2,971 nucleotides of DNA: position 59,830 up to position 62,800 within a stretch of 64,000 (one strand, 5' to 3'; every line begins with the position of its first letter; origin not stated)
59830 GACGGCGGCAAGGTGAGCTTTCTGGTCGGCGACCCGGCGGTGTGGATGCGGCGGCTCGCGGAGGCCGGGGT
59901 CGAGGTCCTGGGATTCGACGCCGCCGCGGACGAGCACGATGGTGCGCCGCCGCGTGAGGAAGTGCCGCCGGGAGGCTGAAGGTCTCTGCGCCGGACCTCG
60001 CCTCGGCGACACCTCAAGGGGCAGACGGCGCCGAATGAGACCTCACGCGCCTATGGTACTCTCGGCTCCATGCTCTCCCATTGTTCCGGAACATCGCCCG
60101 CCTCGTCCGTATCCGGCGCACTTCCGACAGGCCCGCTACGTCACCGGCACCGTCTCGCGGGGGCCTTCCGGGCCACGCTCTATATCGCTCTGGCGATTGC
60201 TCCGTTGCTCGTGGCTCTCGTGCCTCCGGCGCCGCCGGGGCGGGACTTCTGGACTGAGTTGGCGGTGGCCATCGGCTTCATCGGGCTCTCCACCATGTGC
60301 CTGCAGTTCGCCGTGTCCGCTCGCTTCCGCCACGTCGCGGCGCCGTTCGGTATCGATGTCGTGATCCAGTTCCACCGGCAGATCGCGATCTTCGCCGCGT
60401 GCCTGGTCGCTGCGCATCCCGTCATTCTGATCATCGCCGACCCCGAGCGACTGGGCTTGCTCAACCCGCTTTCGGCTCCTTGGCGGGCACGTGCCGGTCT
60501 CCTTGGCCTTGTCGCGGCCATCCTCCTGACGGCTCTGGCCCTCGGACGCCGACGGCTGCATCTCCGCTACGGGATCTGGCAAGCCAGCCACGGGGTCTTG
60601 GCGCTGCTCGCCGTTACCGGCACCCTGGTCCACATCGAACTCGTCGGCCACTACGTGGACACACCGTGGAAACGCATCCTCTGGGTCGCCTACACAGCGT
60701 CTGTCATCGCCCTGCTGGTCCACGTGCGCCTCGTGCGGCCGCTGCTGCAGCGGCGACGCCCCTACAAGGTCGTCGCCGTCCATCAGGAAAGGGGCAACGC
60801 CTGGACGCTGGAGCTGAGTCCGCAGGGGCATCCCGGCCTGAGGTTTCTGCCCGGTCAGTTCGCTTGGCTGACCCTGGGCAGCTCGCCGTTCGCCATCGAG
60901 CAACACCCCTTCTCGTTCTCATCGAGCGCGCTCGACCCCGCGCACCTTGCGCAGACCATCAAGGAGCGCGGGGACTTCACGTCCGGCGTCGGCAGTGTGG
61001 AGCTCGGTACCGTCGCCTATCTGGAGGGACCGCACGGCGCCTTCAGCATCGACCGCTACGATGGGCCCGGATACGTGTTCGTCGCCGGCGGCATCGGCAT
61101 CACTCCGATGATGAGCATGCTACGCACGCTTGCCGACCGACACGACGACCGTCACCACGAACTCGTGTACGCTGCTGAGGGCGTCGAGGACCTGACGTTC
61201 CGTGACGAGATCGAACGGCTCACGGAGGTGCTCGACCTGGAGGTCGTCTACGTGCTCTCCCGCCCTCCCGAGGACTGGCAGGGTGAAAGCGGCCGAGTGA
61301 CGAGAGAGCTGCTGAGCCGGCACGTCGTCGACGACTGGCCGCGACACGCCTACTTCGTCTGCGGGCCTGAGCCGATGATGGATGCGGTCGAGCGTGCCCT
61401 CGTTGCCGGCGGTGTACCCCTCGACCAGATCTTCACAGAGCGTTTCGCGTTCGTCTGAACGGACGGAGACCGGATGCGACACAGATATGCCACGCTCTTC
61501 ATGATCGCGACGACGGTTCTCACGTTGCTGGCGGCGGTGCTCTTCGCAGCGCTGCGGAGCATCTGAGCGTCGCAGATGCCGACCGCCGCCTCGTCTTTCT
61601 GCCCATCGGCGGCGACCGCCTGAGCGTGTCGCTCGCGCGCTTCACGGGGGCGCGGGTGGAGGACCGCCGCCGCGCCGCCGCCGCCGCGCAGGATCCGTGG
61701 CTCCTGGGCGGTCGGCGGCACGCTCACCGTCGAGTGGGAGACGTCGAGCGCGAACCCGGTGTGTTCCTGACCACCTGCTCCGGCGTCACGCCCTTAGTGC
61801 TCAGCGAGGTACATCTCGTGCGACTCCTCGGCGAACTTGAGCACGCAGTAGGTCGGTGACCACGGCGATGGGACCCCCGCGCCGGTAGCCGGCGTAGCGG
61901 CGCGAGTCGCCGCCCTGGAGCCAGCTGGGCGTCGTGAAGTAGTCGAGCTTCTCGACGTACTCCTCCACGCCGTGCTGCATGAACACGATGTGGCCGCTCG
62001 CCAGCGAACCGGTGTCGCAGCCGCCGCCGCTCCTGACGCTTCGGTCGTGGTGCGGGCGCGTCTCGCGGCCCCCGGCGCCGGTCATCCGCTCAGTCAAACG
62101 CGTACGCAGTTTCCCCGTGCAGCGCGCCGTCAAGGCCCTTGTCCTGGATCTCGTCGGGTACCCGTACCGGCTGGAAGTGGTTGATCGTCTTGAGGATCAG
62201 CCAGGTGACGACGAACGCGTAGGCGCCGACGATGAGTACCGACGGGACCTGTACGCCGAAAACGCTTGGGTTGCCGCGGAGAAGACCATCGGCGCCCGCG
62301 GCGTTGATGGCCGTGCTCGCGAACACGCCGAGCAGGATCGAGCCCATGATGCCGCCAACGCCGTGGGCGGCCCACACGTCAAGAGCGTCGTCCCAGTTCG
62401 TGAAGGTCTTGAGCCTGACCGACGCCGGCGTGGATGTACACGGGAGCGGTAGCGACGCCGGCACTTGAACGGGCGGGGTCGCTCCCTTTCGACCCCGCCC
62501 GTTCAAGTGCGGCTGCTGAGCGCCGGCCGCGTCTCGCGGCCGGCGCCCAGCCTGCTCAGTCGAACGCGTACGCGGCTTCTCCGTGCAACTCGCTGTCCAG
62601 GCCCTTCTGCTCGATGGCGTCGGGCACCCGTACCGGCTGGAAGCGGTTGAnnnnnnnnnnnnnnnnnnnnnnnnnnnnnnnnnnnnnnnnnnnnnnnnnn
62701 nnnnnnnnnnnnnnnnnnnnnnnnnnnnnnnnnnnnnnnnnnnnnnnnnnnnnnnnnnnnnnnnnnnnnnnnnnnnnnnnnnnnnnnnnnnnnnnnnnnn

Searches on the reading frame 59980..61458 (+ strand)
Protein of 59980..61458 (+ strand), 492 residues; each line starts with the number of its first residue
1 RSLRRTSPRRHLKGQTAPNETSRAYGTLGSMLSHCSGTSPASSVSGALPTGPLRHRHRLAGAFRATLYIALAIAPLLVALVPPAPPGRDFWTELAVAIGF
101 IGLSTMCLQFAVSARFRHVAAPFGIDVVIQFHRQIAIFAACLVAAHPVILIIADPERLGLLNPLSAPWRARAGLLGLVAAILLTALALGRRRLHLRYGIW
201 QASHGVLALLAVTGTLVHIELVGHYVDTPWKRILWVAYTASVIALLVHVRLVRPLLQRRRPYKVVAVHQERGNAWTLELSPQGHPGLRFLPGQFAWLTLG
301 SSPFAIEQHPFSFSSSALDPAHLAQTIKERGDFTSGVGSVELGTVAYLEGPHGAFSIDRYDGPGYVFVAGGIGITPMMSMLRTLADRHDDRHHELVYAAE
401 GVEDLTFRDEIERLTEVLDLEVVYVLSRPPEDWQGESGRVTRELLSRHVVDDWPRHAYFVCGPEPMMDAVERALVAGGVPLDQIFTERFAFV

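Call 28: search_protein_families(library=pfam, proteins=[window:59980-61458:+], max_evalue=0.00001)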
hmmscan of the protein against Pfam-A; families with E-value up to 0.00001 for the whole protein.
window:59980-61458:+ (492 aa): 2 families
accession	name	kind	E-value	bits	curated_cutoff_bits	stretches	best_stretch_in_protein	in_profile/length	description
PF00175.26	NAD_binding_1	-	2.4e-22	80.1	22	1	367-471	1-108/109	Oxidoreductase NAD-binding domain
PF01794.25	Ferric_reduct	-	2.8e-12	47.2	28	1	99-214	2-120/121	Ferric reductase like transmembrane component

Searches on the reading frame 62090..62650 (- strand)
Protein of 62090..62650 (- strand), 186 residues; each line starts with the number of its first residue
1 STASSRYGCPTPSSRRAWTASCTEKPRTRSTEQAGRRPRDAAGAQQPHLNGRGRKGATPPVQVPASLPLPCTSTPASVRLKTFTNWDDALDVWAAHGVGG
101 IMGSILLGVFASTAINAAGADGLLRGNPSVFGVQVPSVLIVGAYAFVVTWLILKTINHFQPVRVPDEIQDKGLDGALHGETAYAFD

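Call 28: search_protein_families(library=pfam, proteins=[window:62090-62650:-], max_evalue=0.00001)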
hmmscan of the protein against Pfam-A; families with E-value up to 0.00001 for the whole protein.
window:62090-62650:- (186 aa): 1 family
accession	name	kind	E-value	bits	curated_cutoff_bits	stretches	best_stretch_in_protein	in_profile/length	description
PF00909.26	Ammonium_transp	-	9.3e-21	74.4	23.2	1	78-183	292-399/399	Ammonium Transporter Family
